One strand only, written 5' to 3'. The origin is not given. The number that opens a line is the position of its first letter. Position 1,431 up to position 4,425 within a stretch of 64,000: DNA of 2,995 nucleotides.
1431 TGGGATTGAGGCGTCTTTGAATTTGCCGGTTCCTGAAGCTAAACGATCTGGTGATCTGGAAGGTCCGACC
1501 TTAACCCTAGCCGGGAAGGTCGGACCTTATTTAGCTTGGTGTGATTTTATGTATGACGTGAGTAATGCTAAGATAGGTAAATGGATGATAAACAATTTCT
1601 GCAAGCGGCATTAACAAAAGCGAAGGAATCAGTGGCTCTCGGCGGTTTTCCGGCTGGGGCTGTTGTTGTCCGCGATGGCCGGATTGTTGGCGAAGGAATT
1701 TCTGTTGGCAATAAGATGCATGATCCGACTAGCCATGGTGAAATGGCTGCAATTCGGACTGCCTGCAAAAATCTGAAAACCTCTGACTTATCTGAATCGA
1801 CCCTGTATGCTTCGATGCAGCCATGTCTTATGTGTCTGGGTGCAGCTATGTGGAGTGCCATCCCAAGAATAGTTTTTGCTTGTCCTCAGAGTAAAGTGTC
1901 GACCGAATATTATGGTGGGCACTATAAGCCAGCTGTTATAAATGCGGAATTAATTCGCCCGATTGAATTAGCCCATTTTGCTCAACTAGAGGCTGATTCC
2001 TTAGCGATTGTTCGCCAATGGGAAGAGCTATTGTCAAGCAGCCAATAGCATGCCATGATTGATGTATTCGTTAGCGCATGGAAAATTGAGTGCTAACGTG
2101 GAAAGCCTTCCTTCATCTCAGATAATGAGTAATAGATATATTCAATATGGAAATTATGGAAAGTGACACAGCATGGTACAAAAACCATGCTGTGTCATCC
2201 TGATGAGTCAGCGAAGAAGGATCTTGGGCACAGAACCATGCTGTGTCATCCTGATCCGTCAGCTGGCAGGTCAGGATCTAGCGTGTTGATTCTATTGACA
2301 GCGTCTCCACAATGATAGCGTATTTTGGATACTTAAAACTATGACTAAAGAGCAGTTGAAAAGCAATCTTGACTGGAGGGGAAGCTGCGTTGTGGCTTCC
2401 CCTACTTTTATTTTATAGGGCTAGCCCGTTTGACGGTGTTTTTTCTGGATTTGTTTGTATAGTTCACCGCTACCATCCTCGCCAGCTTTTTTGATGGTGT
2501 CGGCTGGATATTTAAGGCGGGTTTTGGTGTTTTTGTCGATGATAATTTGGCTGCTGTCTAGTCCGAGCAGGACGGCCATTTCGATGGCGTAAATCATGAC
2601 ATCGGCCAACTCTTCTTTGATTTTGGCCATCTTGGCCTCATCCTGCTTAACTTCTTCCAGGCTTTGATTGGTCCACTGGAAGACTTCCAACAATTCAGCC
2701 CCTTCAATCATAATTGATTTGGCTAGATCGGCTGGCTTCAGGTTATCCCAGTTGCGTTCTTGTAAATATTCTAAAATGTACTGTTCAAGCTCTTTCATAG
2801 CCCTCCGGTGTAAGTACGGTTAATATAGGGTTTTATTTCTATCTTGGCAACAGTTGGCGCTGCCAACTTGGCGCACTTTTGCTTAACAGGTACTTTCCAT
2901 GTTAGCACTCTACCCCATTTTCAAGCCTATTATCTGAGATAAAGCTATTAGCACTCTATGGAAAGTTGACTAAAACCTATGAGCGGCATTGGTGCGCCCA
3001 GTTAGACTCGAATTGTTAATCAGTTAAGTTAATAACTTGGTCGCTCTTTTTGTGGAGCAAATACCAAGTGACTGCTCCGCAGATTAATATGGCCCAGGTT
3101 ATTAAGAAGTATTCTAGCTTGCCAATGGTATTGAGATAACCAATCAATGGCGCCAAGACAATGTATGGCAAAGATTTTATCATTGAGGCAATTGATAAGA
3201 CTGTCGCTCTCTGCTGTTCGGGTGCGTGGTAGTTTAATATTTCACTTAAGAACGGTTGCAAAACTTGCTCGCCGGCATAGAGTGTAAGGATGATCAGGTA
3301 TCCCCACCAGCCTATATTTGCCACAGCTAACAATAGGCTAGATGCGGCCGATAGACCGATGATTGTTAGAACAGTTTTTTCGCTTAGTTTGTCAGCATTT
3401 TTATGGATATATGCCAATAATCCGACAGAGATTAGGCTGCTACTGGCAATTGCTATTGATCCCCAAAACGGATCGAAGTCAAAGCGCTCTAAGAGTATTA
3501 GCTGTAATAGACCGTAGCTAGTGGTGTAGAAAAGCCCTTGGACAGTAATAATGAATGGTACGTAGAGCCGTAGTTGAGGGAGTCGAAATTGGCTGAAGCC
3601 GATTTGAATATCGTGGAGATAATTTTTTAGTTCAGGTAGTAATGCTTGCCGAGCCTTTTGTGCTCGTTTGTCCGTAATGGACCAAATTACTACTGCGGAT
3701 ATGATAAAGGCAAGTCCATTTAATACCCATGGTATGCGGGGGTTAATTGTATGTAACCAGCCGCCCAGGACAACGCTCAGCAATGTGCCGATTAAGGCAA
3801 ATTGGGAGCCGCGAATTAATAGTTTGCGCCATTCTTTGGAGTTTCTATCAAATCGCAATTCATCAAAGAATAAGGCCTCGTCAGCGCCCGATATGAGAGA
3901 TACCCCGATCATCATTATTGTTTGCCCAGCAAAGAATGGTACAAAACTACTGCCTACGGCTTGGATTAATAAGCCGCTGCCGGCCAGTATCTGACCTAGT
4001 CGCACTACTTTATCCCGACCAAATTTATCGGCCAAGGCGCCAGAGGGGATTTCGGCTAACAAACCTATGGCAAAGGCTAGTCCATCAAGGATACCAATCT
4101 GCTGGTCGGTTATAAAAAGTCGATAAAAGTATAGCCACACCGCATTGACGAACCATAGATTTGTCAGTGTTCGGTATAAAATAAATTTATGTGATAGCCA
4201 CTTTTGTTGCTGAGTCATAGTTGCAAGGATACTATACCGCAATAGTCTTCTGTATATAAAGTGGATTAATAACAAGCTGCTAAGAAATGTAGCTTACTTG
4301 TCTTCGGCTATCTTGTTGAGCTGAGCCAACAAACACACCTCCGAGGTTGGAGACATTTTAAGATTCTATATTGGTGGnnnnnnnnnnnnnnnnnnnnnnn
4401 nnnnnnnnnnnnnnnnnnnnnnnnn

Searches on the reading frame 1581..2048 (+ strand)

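Call 25: search_protein_families(library=pfam, proteins=[window:1581-2048:+], max_evalue=0.001)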
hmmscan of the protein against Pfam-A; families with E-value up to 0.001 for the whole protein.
window:1581-2048:+ (155 aa): 2 families
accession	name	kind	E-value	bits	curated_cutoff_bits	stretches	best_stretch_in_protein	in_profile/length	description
PF00383.29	dCMP_cyt_deam_1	-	5.5e-24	84.4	25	1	2-100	3-101/102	Cytidine and deoxycytidylate deaminase zinc-binding region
PF14437.12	MafB19-deam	-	1.3e-21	77.5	27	1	1-105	1-105/142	MafB19-like deaminase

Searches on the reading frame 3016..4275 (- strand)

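Call 9: search_protein_families(library=pfam, proteins=[window:3016-4275:-], max_evalue=0.01)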
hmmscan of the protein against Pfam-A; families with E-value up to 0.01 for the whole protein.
window:3016-4275:- (419 aa): 1 family
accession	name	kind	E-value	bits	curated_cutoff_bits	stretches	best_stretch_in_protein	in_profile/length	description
PF07690.21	MFS_1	-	1.6e-25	90.2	33.4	2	51-373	25-345/347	Major Facilitator Superfamily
